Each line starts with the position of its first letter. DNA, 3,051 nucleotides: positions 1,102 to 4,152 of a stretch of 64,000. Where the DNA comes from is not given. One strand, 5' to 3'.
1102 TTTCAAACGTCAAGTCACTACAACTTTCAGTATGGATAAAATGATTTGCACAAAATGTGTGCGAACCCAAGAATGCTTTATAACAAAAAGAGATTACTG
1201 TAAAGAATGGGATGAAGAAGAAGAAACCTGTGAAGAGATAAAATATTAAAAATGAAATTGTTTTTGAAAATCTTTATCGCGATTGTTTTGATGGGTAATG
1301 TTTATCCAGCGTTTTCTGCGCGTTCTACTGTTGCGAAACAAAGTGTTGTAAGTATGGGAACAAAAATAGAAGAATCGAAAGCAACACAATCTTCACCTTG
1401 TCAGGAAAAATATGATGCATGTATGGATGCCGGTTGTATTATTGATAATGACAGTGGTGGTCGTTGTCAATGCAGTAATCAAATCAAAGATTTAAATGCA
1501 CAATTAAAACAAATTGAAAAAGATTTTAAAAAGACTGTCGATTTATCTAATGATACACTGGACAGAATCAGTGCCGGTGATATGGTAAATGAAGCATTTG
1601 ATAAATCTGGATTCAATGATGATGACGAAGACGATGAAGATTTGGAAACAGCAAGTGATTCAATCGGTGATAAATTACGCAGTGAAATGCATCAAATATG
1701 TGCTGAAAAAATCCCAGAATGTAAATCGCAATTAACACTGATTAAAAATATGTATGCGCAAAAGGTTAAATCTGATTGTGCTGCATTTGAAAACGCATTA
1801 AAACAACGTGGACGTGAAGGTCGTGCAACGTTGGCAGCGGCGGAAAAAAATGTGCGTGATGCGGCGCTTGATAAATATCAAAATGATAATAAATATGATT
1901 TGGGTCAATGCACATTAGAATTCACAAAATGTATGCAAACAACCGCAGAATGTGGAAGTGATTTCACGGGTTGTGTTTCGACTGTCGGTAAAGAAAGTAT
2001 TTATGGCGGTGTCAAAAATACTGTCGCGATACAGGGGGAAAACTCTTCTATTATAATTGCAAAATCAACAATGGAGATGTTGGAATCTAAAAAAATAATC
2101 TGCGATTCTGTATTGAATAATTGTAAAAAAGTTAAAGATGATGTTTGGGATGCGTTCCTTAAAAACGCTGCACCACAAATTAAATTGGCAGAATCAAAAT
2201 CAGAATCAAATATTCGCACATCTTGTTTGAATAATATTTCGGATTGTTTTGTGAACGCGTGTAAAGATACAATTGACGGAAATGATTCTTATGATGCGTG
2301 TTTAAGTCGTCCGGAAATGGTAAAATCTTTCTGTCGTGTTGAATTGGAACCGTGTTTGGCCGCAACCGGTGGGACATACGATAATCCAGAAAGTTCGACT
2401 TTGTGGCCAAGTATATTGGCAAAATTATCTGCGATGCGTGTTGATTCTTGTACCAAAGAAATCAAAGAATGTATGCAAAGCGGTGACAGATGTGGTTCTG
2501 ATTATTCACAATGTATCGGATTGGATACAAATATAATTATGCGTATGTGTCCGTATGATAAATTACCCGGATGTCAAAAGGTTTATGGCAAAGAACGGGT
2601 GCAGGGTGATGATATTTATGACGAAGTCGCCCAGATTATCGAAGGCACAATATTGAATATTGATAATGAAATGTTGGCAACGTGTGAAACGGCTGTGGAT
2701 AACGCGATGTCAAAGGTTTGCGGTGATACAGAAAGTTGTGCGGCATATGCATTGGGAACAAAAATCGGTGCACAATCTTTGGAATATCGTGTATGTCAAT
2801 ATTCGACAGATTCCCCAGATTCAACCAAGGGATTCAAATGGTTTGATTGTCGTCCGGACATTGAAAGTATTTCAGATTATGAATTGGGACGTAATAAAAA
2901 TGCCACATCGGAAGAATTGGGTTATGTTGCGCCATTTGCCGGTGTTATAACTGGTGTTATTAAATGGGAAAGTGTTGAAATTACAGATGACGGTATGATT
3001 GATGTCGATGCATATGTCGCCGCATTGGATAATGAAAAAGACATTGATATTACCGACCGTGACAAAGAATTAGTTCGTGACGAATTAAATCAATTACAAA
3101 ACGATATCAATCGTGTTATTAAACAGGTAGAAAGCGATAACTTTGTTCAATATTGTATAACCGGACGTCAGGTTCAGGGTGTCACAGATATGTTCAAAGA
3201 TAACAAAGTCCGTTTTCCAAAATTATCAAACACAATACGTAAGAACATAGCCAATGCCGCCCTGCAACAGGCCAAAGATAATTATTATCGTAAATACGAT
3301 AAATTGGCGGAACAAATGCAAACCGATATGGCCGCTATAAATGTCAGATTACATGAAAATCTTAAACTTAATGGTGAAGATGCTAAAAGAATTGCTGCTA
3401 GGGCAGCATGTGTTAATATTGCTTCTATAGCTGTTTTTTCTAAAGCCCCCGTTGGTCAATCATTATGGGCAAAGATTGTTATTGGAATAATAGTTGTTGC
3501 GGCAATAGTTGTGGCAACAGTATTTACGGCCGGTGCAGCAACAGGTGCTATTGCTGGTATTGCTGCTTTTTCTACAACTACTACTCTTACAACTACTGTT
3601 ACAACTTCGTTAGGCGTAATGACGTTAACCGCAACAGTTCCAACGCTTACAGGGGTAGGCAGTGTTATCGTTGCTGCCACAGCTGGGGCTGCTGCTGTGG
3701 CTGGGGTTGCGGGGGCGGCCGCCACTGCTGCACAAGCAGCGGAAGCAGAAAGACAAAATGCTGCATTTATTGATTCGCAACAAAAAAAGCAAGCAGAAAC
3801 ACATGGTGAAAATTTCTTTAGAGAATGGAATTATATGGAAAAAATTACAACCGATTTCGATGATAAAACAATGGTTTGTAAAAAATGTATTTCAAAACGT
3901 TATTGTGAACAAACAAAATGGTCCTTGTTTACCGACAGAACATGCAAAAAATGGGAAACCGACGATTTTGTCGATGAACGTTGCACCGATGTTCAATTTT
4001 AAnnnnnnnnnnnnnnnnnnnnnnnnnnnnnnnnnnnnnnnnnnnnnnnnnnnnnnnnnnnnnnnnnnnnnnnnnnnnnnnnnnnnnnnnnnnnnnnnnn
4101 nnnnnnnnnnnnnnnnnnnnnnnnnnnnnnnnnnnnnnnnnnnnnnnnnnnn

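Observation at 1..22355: Expanded family of giant cysteine-rich secreted proteins (six paralogs), a candidate undescribed envelope/surface system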

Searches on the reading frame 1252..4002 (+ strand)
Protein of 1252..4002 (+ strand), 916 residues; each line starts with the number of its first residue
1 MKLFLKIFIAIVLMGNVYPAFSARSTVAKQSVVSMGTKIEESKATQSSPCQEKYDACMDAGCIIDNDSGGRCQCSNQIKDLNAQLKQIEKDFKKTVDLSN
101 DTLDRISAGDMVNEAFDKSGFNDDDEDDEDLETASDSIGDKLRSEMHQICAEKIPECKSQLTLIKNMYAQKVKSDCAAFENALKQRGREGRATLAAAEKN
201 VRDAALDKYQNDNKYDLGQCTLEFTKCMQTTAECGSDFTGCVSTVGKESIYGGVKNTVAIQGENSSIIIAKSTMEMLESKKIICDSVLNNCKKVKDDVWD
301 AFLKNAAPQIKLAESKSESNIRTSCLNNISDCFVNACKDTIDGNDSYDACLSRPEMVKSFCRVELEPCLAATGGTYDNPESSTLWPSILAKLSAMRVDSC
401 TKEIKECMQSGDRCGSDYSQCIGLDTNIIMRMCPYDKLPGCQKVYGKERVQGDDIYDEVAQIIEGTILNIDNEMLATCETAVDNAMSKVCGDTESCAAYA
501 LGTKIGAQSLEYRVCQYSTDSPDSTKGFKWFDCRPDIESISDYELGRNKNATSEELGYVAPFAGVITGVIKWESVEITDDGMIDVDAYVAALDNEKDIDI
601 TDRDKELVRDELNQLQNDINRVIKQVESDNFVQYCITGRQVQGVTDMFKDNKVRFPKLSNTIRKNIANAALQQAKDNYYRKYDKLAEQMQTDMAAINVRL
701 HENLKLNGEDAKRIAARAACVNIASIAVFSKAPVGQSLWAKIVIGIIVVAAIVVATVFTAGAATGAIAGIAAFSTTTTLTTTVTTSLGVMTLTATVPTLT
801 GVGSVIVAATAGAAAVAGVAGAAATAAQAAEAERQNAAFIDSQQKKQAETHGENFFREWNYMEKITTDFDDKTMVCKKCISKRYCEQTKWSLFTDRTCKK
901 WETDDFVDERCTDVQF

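Call 5: search_protein_families(library=pfam, proteins=[window:1252-4002:+], max_evalue=1)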
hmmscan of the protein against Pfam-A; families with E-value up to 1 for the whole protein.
window:1252-4002:+ (916 aa): 6 families
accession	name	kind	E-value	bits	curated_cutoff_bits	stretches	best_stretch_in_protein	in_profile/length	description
PF13985.11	YbgS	-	0.0033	18.1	27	1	787-877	4-94/124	YbgS-like protein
PF01442.23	Apolipoprotein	-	0.0044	17.2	90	1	75-204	10-118/190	Apolipoprotein A1/A4/E domain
PF03357.26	Snf7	-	0.016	15.4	27.3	1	75-146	84-157/171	Snf7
PF22829.2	HphA_C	-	0.27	12.1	31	1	756-830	2-74/113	HphA C-terminal domain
PF22652.1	DUF7006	-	0.29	11.7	27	0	598-633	11-46/112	Family of unknown function (DUF7006)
PF04513.17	Baculo_PEP_C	-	0.86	10.1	38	0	66-149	10-90/140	Baculovirus polyhedron envelope protein, PEP, C terminus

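Call 10: find_homologous_proteins(query=window:1252-4002:+)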
Query window:1252-4002:+ (916 aa): 1231 proteins with E <= 0.001 among 8000 candidates; the best 120 are listed.
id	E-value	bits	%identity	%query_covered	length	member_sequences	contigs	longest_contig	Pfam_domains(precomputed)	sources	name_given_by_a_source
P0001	0.0e+0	1838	88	100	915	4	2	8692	-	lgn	-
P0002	0.0e+0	1636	78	100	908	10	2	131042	-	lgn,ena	-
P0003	0.0e+0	1615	79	99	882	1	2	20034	-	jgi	jgi:hypothetical protein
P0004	0.0e+0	1597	77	100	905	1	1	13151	-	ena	-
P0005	0.0e+0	1595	77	100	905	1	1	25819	-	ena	-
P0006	0.0e+0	1574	76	100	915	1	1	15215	-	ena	-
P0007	0.0e+0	1572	77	98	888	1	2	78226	-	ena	-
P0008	0.0e+0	1549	76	98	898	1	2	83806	-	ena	-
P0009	0.0e+0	1541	75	100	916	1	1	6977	-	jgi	jgi:hypothetical protein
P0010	0.0e+0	1524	74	98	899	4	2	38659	-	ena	-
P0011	0.0e+0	1520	71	100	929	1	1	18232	-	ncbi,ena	-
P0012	0.0e+0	1515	73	100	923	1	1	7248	-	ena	-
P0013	0.0e+0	1512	70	100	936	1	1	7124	-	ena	-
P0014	0.0e+0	1502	73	100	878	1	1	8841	-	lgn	-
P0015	0.0e+0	1496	74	100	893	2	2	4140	-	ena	-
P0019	0.0e+0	1358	66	100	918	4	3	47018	PF21808.3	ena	-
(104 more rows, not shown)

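Call 17: search_solved_structures(query=A1, max_evalue=1)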
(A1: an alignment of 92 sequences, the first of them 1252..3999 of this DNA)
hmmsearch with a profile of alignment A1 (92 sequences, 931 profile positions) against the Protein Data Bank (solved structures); distinct sequences matched with E-value up to 1: 2.
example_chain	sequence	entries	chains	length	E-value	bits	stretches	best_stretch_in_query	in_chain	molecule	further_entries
3tnu_B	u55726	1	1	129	0.49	11.7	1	161-267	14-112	Keratin, type II cytoskeletal 5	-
6jfv_B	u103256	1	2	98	0.63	11.3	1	206-267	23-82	Keratin, type II cytoskeletal 5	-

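Call 21: find_encoding_contigs(protein=P0002, flank=10000, max_places=2)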
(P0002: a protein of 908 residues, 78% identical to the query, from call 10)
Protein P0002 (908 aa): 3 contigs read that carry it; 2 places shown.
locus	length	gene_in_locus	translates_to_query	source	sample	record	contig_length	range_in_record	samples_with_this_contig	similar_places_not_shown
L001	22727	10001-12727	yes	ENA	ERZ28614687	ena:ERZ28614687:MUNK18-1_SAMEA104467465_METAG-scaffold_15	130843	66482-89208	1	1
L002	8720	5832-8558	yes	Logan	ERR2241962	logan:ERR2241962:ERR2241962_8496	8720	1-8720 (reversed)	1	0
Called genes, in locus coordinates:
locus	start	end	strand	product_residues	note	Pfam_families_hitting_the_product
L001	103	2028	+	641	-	PF23091:TNFR_ELAPOR1_6th (faint), PF07699:Ephrin_rec_like (weak)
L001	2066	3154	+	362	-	PF01193:RNA_pol_L, PF01000:RNA_pol_A_bac, PF03118:RNA_pol_A_CTD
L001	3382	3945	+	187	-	PF01196:Ribosomal_L17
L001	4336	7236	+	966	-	-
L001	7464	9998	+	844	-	-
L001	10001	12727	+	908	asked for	-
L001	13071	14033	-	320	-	-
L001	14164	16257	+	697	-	-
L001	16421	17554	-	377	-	PF02086:MethyltransfD12 (faint), PF08241:Methyltransf_11 (faint), PF01170:UPF0020 (faint), PF01555:N6_N4_Mtase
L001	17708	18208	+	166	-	PF22811:Zn_ribbon_NrdR, PF03477:ATP-cone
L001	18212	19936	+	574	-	PF27553:SLT_superhelical (faint), PF01464:SLT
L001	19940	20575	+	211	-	PF01351:RNase_HII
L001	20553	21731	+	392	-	PF00162:PGK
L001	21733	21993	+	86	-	-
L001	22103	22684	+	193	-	PF00574:CLP_protease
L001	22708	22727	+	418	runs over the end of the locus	PF06689:zf-C4_ClpX, PF00493:MCM (weak), PF01078:Mg_chelatase (faint), PF05496:RuvB_N (faint), PF00004:AAA, PF07724:AAA_2, PF10431:ClpB_D2-small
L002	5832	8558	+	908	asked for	-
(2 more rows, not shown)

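Call 25: find_related_loci(query=A1, collection=genome_contigs, flank=6000)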
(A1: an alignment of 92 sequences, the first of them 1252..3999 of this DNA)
Query A1 (916 aa) in genome_contigs; peptide patterns used: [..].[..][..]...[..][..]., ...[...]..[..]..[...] (x = any residue, [..] = any of these).
479 stretches matched a pattern; 462 encode a relative of the query (tblastn E <= 1e-3); the best 80 are kept; 79 distinct loci.
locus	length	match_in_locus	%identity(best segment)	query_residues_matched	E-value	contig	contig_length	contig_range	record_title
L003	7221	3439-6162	77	1-916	0e+0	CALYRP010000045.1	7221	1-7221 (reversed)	MAG: uncultured proteobacterium isolate SRR7188232_bin.62_metaWRAP_v1.3_MAG genome assembly, contig: ERZ9280833.6969, wh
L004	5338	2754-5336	75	1-888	0e+0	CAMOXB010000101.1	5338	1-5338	MAG: uncultured proteobacterium isolate SRR873609_bin.15_metaWRAP_v1.3_MAG genome assembly, contig: ERZ1756109_3849975,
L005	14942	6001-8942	71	1-916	0e+0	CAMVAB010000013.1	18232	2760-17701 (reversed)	MAG TPA_asm: uncultured proteobacterium isolate SRR8387716_bin.61_metaWRAP_v1.3_MAG genome assembly, contig: ERZ14209542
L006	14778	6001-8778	64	6-916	0e+0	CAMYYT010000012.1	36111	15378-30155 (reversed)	MAG TPA_asm: uncultured proteobacterium isolate SRR10912537_bin.24_metaWRAP_v1.3_MAG genome assembly, contig: ERZ1421001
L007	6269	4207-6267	78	4-687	0e+0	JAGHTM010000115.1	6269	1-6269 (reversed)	MAG: Candidatus Enterousia merdequi isolate E3_MB2_90 c_000000609331, whole genome shotgun sequence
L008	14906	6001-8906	59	1-916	0e+0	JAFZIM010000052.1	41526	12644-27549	MAG: Alphaproteobacteria bacterium isolate RGIG7797 Water_buffalos_Reticulum-1__c507586, whole genome shotgun sequence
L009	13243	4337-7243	54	1-916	0e+0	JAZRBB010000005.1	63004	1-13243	MAG: Candidatus Enterousia sp. isolate T1900045132_TC20190126.MAGScoT_cleanbin_000016 SGB_4885_k141_574381, whole genome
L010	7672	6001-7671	74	4-606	0e+0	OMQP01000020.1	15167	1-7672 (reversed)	uncultured proteobacterium isolate RUG791 genome assembly, contig: scaffold_6189, whole genome shotgun sequence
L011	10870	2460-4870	58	4-916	0e+0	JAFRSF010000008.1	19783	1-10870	MAG: Alphaproteobacteria bacterium isolate RGIG2753 Goat_Omasum-5__c79370, whole genome shotgun sequence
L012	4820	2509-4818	57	4-916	0e+0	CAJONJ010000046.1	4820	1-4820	uncultured Alphaproteobacteria bacterium isolate Rumen_Coassembly_mag_1281 genome assembly, contig: k87_36297841, whole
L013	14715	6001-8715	75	1-916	0e+0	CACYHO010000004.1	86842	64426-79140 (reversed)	MAG: uncultured proteobacterium isolate RUG11949 genome assembly, contig: RUG11949_asm_4, whole genome shotgun sequence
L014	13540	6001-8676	55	1-916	0e+0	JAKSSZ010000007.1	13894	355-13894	MAG: Alphaproteobacteria bacterium isolate Horse_feces294 MAG294_7, whole genome shotgun sequence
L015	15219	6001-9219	42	16-916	0e+0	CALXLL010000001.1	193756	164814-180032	MAG: uncultured Alphaproteobacteria bacterium isolate BRZ_E__bin176 genome assembly, contig: BRZ_E__NODE_47_length_19375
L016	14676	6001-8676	41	19-916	0e+0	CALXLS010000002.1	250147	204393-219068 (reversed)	MAG: uncultured Alphaproteobacteria bacterium isolate BRZ_DL__bin85 genome assembly, contig: BRZ_DL__NODE_35_length_2501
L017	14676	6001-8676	40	19-916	0e+0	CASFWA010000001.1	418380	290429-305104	uncultured proteobacterium isolate A86_L4_360360_idba_bin.28 genome assembly, contig: A86_L4_360360_idba_bin.28.fa_scaff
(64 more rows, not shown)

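Call 29: predict_structure(alignment_id=A1)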
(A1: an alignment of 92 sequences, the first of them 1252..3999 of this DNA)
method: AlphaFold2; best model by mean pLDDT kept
length: 916 residues; sequences in the alignment: 92
mean_pLDDT: 72.8   pTM: 0.45
mean pLDDT of the five models: 72.8, 71.2, 69.9, 67.3, 63.5
residues with pLDDT >= 90: 133; 70-90: 496; 50-70: 139; < 50: 148
segments of 3 or more residues with pLDDT < 50: 17-45, 112-116, 118-134, 640-645, 734-741, 754-828
pLDDT, mean of each block of 10 residues (from residue 1): 73 55 34 41 56 86 62 81 82 77 63 47 35 57 86 86 87 84 82 77 72 76 90 85 76 76 82 87 84 86 89 83 73 68 57 71 81 80 76 68 82 75 71 79 66 71 75 75 81 64 82 91 78 93 89 85 92 92 93 84 91 92 87 71 48 70 88 92 93 92 90 85 78 48 55 45 28 28 30 29 27 29 47 63 66 85 89 89 88 80 86 86
secondary structure, 60 per line:
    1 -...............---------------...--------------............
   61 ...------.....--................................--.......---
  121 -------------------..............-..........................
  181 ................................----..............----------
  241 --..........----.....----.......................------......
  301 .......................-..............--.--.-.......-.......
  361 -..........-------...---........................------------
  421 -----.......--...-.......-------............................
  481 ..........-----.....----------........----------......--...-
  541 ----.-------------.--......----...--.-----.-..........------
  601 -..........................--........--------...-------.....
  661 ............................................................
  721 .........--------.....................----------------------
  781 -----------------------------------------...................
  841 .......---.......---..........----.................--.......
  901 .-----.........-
elements in order (helices of 4 or more, strands of 3 or more residues): H2-16 H49-63 H70-74 H77-108 H111-117 H140-153 H155-212 H217-230 H243-252 E257-261 E266-270 H271-288 H295-323 H325-338 H346-352 H354-360 H362-371 H385-408 H426-432 H439-445 H453-490 H496-500 E511-518 E529-534 E562-567 H585-594 H602-627 H630-637 H656-729 H738-758 H822-847 E851-857 E861-870 E875-891 E894-901 E907-915

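Call 53: search_protein_families(library=pfam, proteins=[P0019, L001:103-2028:+], max_evalue=0.1)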
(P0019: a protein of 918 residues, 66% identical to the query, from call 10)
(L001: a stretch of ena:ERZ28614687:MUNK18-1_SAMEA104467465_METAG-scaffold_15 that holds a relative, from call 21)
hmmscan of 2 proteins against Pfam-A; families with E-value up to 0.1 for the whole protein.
P0019 (918 aa): 2 families
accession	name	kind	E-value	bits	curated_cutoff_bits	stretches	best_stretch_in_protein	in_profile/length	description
PF21808.2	Dynamin-like_hel_bact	-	7.8e-06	25.7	28.3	1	660-770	174-287/373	Bacterial dynamin-like protein, helical domain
PF11190.13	DUF2976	-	0.0036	17.6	28.2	1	714-758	40-84/87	Protein of unknown function (DUF2976)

L001:103-2028:+ (641 aa): 4 families
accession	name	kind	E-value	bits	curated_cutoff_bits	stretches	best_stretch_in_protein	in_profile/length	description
PF07699.19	Ephrin_rec_like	-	3e-18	65.8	23.1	4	188-235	2-48/48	Tyrosine-protein kinase ephrin type A/B receptor-like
PF23091.2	TNFR_ELAPOR1_6th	-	6.2e-06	26.5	33.2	4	245-274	10-38/41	ELAPOR1-like, TNF receptor-like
PF07562.20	NCD3G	-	0.0012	19.1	38.9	2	231-258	28-54/54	Nine Cysteines Domain of family 3 GPCR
PF00020.24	TNFR_c6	-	0.091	13.6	29.4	1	252-281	1-34/39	TNFR/NGFR cysteine-rich region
